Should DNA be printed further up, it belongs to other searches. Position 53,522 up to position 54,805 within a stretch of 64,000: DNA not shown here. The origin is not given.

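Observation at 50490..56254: The effector-complex block (cas8 to cas3) appears much more AT-rich than the flanking cas6, TA, Fic and adaptation genes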

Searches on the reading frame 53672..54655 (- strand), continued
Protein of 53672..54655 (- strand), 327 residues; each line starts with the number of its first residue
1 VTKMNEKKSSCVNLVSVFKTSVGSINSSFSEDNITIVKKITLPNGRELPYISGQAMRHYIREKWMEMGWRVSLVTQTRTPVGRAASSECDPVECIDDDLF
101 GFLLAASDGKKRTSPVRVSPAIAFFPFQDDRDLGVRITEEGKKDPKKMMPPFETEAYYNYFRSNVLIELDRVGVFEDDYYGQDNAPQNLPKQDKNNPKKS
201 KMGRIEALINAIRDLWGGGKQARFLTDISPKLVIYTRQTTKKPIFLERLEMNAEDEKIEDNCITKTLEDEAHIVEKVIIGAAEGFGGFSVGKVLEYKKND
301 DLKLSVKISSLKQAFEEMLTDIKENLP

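Call 41: search_protein_families(library=ncbifam, proteins=[L096:1009-2721:+, L096:2723-3775:+, L096:3778-4731:+, L096:4718-7228:+, L097:142-2700:+, L097:2693-3703:+, L097:5858-6283:+, L102:1710-3413:+, L102:3415-4563:+, L102:4605-5309:+], max_evalue=0.01)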
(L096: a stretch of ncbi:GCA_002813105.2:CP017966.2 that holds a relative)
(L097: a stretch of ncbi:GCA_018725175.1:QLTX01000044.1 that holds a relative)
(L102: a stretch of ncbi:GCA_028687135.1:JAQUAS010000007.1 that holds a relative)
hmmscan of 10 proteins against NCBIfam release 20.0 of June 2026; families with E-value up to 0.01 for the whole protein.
L096:1009-2721:+ (570 aa): 0 families

L096:2723-3775:+ (350 aa): 5 families
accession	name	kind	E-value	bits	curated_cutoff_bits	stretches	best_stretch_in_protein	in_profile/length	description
TIGR02585.1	cas_Cst2_DevR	exception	3.5e-23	82.2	72.75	2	177-323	150-303/321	type I-B CRISPR-associated protein Cas7/Cst2/DevR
TIGR01875.1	cas_MJ0381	subfamily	3.5e-20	72.1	67.3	2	10-104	5-123/240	DevR family CRISPR-associated autoregulator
TIGR03489.1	cas_csp1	equivalog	3.6e-10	39.7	340.65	2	27-121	18-121/292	type I-PGING CRISPR-associated protein Cas7/Csp1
TIGR02583.1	DevR_archaea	exception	0.00078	18.8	212.6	0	68-237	104-231/284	type I-A CRISPR-associated protein Cas7/Csa2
NF038384.1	zinc_YnfU_fam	subfamily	0.00095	18.7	36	1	121-159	16-48/52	YnfU family zinc-binding protein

L096:3778-4731:+ (317 aa): 5 families
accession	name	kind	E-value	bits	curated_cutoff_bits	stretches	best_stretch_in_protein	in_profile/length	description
TIGR01895.1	cas_Cas5t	exception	2.5e-07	30.5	96.7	1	1-241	1-133/217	type I-B CRISPR-associated protein Cas5b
TIGR02593.1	CRISPR_cas5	subfamily_domain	4e-07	29.7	17.8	1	4-46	2-43/43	CRISPR-associated protein Cas5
TIGR02592.1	cas_Cas5h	exception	6.2e-06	26.1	97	1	24-272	22-174/241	type I-B CRISPR-associated protein Cas5b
TIGR02586.1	cas5_cmx5_devS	exception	0.0031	17.2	111.5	1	6-46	3-42/183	type I-MYXAN CRISPR-associated protein Cas5/Cmx5/DevS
TIGR04527.1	mycoplas_twoTM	subfamily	0.0077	15.9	125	0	83-162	47-128/248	MG_279/MG_280 family protein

L096:4718-7228:+ (836 aa): 5 families
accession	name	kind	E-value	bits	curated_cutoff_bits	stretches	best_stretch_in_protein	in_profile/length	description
TIGR01587.1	cas3_core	equivalog_domain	3.8e-72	243.4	102.45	1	272-635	4-339/358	CRISPR-associated helicase Cas3'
NF007248.0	PRK09694.1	equivalog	4.9e-40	137.3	569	1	272-624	306-672/878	CRISPR-associated helicase/endonuclease Cas3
TIGR02621.3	cas3_GSU0051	exception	2.2e-21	76.4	400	1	389-615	159-374/854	type I-G CRISPR-associated helicase/endonuclease Cas3g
TIGR01596.1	cas3_HD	equivalog_domain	7.8e-13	48.9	43.45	1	40-207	21-177/178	CRISPR-associated endonuclease Cas3''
TIGR02562.1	cas3_yersinia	equivalog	0.0096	13.7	565.95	0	558-624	823-888/1110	type I-F CRISPR-associated helicase Cas3f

L097:142-2700:+ (852 aa): 0 families

L097:2693-3703:+ (336 aa): 1 family
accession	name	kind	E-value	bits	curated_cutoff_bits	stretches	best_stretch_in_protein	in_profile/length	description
TIGR03157.1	cas_Csc2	equivalog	4e-20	72.3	38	1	50-282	27-260/282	type I-D CRISPR-associated protein Cas7/Csc2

L097:5858-6283:+ (141 aa): 0 families

L102:1710-3413:+ (567 aa): 0 families

L102:3415-4563:+ (382 aa): 2 families
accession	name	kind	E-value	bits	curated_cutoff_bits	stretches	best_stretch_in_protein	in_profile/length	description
TIGR02585.1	cas_Cst2_DevR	exception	9e-36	123.5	72.75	2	25-119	5-94/321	type I-B CRISPR-associated protein Cas7/Cst2/DevR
TIGR01875.1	cas_MJ0381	subfamily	1.1e-20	73.8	67.3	1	49-284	32-232/240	DevR family CRISPR-associated autoregulator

L102:4605-5309:+ (234 aa): 2 families
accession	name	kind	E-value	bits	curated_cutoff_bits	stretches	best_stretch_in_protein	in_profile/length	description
TIGR01895.1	cas_Cas5t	exception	9.5e-15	54.8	96.7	1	3-150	2-144/217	type I-B CRISPR-associated protein Cas5b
TIGR02593.1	CRISPR_cas5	subfamily_domain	0.0001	22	17.8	1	8-47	5-43/43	CRISPR-associated protein Cas5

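Call 50: search_protein_families(library=pfam, proteins=[L096:48-419:+, L096:412-744:+, L096:7420-7989:+, L096:8125-8415:+, L099:1026-1463:+, L008:7613-8242:+, L097:142-2700:+, L097:5858-6283:+, L096:1009-2721:+, L102:1710-3413:+], max_evalue=0.05)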
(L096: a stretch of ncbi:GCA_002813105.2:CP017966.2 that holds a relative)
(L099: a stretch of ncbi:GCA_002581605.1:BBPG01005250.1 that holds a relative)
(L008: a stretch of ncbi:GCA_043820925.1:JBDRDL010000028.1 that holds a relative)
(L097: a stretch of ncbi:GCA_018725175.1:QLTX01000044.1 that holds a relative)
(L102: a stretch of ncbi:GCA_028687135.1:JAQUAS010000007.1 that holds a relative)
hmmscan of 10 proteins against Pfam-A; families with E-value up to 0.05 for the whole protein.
L096:48-419:+ (123 aa): 0 families

L096:412-744:+ (110 aa): 1 family
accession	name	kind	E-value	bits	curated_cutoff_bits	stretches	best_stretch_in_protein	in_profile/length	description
PF05168.19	HEPN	-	0.012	16.2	22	1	7-104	11-112/117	HEPN domain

L096:7420-7989:+ (189 aa): 7 families
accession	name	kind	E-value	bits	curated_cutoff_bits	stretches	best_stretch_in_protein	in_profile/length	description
PF18765.7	Polbeta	-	2.9e-10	40.6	26.9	1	92-179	3-85/93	Polymerase beta, Nucleotidyltransferase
PF01909.29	NTP_transf_2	-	3.2e-09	37.5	21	1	92-181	4-92/93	Nucleotidyltransferase domain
PF12840.13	HTH_20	-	0.0011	19.3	27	1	6-56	1-49/51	Helix-turn-helix domain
PF25212.1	HVO_A0114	-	0.002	18.3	27.6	1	27-66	38-77/84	HVO_A0114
PF24033.1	DUF7342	-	0.0084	16.5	31.6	1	36-81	28-73/150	Family of unknown function (DUF7342)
PF13730.12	HTH_36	-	0.044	14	25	0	28-55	28-55/55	Helix-turn-helix domain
PF07381.18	EarA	-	0.047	14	22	0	2-43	2-43/90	EarA-like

L096:8125-8415:+ (96 aa): 2 families
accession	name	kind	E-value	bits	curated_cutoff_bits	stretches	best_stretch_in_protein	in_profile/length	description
PF05168.19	HEPN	-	9e-05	23.1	22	1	2-88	31-116/117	HEPN domain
PF18726.6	HEPN_SAV_6107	-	0.014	16.4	27.2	1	3-86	15-97/98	SAV_6107-like HEPN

L099:1026-1463:+ (145 aa): 2 families
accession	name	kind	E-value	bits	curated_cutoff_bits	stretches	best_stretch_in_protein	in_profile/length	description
PF05168.19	HEPN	-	2.4e-08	34.6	22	1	26-137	5-116/117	HEPN domain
PF18726.6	HEPN_SAV_6107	-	0.01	16.8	27.2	1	48-135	11-97/98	SAV_6107-like HEPN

L008:7613-8242:+ (209 aa): 7 families
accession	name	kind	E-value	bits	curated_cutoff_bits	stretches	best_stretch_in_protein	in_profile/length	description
PF00708.24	Acylphosphatase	-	1.3e-20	73.9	22.5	1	5-88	2-85/85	Acylphosphatase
PF19176.5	DUF5858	-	0.0046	17.2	27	0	167-186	22-41/61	Family of unknown function (DUF5858)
PF05377.16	FlaC_arch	-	0.0048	17.7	27.8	0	147-182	5-40/55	Flagella accessory protein C (FlaC)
PF20667.3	Sec10_N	-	0.0055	17.2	27.4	0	70-148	2-80/118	Exocyst complex component Sec10, N-terminal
PF01519.22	DUF16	-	0.015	16.2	40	0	105-180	22-100/104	Protein of unknown function DUF16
PF08700.17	VPS51_Exo84_N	-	0.024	15.2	24.2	0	92-141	37-82/87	Vps51/EXO84/COG1 N-terminal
PF04513.17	Baculo_PEP_C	-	0.027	14.9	38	1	95-188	16-103/140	Baculovirus polyhedron envelope protein, PEP, C terminus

L097:142-2700:+ (852 aa): 0 families

L097:5858-6283:+ (141 aa): 0 families

L096:1009-2721:+ (570 aa): 0 families

L102:1710-3413:+ (567 aa): 1 family
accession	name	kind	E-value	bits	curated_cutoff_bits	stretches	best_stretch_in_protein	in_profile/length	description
PF09706.15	Cas_CXXC_CXXC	-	0.026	15.1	21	0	135-175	28-68/69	CRISPR-associated protein (Cas_CXXC_CXXC)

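Call 61: find_related_loci(query=A1, collection=viral_contigs, flank=10000)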
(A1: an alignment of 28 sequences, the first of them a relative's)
Query A1 (324 aa) in viral_contigs; peptide patterns used: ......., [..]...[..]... (x = any residue, [..] = any of these).
53 stretches matched a pattern, but none encodes a relative of the query by tblastn (E <= 1e-3).

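Call 62: search_dna_similar(query=window:53672-54646:-, collection=plasmids, mode=protein, max_rows=8)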
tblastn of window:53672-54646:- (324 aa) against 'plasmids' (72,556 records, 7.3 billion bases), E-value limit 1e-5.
Records with a match: 7; places in all: 7; records where one place covers at least 80% of the query: 4.
Best place of each record, by identity: <60% 7.
By first word of the organism name: Runella 1; Listeria 1; Herpetosiphon 1; Bacillus 1; Acetoanaerobium 1; Halorussus 1; Streptomyces 1.
By predicted mobility (MOB-suite, as given by PLSDB): non-mobilizable 6; mobilizable 1.
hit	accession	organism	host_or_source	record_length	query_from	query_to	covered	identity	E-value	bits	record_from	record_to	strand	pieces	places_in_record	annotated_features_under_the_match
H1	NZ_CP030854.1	Runella rosea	Whole organism,fresh water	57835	5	315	96%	36.4%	3e-45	171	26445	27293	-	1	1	cas7i: type I-B CRISPR-associated protein Cas7/Cst2/DevR | hypothetical protein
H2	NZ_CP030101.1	Listeria monocytogenes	Environment,water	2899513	5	315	96%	22.7%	2e-9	66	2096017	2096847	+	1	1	none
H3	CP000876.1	Herpetosiphon aurantiacus DSM 785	-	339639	18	318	93%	23.4%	6e-9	65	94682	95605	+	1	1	CRISPR-associated autoregulator, DevR family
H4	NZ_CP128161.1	Bacillus sp. DX3.1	bacterial isolate,field soil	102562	4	270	82%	25.0%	4e-7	59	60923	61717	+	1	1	cas7i: type I-B CRISPR-associated protein Cas7/Cst2/DevR | cas8a1: type I-B CRISPR-associated protein Cas8b1/Cst1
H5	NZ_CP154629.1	Acetoanaerobium noterae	cell culture,Sludge of a digestion ...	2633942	21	248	70%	28.3%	1e-13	79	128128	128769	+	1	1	none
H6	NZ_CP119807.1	Halorussus lipolyticus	cell culture,coastal saline-alkali land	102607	46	269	69%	25.5%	1e-9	67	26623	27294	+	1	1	DevR family CRISPR-associated autoregulator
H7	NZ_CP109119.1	Streptomyces sp. NBC_01766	-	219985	2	173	53%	30.1%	1e-5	55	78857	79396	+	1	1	cas7i: type I-B CRISPR-associated protein Cas7/Cst2/DevR | hypothetical protein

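Call 78: predict_structure(alignment_id=A6)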
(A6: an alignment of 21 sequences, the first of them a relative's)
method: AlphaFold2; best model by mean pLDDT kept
length: 414 residues; sequences in the alignment: 21
mean_pLDDT: 87.5   pTM: 0.87
mean pLDDT of the five models: 87.5, 86.7, 86.6, 86.0, 84.5
residues with pLDDT >= 90: 252; 70-90: 128; 50-70: 21; < 50: 13
segments of 3 or more residues with pLDDT < 50: 189-201
pLDDT, mean of each block of 10 residues (from residue 1): 94 96 88 90 95 96 94 93 93 91 77 92 93 92 94 91 89 88 70 38 82 95 87 93 94 70 84 80 93 88 94 83 83 94 90 85 83 94 92 85 90 75
secondary structure, 60 per line:
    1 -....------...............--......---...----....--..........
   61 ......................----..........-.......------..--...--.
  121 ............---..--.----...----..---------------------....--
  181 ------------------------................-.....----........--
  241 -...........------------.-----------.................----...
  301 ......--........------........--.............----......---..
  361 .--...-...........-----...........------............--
elements in order: E2-5 H12-26 H29-34 E38-40 E45-48 H51-70 E71-82 E87-96 H98-104 E115-117 H120-132 E145-147 E175-178 E205-207 H208-220 E222-226 E231-238 H242-252 H277-293 H298-306 E309-316 E323-330 H333-345 H350-355 E359-361 E364-366 H368-378 H384-394 H401-412

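Call 80: fold_search(model_id=the predicted structure, library=pdb)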
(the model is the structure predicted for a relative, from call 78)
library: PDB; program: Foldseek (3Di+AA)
matches with E <= 10: 120; with E <= 0.001: 1
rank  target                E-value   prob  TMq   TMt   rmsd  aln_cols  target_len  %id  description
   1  8fcj_I                3.4e-05  1.00  0.47  0.41  10.8       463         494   10  Cryo-EM structure of Cascade-DNA (P23) complex in type I-B CAST system (released 2023-08-09)
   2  8h67_L                3.8e-03  0.99  0.40  0.35  14.1       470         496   10  type I-B Cascade bound to a PAM-containing dsDNA target at 3.8 angstrom resolution. (released 2024-05-01)
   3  7tr6_C                5.5e-03  0.94  0.31  0.36  14.5       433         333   11  Cascade complex from type I-A CRISPR-Cas system (released 2022-08-10)
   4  8ip0_J                1.1e-02  0.99  0.41  0.38  12.7       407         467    9  Cryo-EM structure of type I-B Cascade bound to a PAM-containing dsDNA target at 3.6 angstrom resolution (released 2024-03-20)
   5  8dfa_I                3.0e-02  0.80  0.26  0.26   9.4       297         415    9  type I-C Cascade bound to ssDNA target (released 2023-02-22)
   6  8dex_I                3.9e-02  0.72  0.22  0.22   9.5       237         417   10  type I-C Cascade (released 2023-02-15)
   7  8dfs_I                4.3e-02  0.54  0.27  0.22  13.5       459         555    7  type I-C Cascade bound to AcrIF2 (released 2023-02-22)
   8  8dfo_I                8.5e-02  0.63  0.27  0.27   9.8       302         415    9  type I-C Cascade bound to AcrIC4 (released 2023-02-15)
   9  8g9t_K                1.3e-01  0.69  0.28  0.22   9.1       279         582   10  Exploiting Activation and Inactivation Mechanisms in Type I-C CRISPR-Cas3 for Genome Editing Applications (released 2024-03-06)
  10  8g9s_K                1.9e-01  0.30  0.23  0.23  10.9       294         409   10  Exploiting Activation and Inactivation Mechanisms in Type I-C CRISPR-Cas3 for Genome Editing Applications (released 2024-03-06)
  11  4u7u_A                1.2e+00  0.08  0.11  0.10  11.7       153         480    9  Crystal structure of RNA-guided immune Cascade complex from E.coli (released 2014-08-27)
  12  5cd4_U                1.6e+00  0.06  0.10  0.09  11.5       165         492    8  The Type IE CRISPR Cascade complex from E. coli, with two assemblies in the asymmetric unit arranged back-to-back (released 2015-08-26)
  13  7aq3_A                1.7e+00  0.02  0.07  0.05  22.1       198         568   13  Pseudomonas stutzeri nitrous oxide reductase mutant, H583D (released 2021-01-13)
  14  3ke6_B                1.8e+00  0.13  0.13  0.15   5.7       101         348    7  The crystal structure of the RsbU and RsbW domains of Rv1364c from Mycobacterium tuberculosis (released 2010-11-10)
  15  5cd4_I                1.8e+00  0.06  0.11  0.10  11.5       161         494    7  The Type IE CRISPR Cascade complex from E. coli, with two assemblies in the asymmetric unit arranged back-to-back (released 2015-08-26)
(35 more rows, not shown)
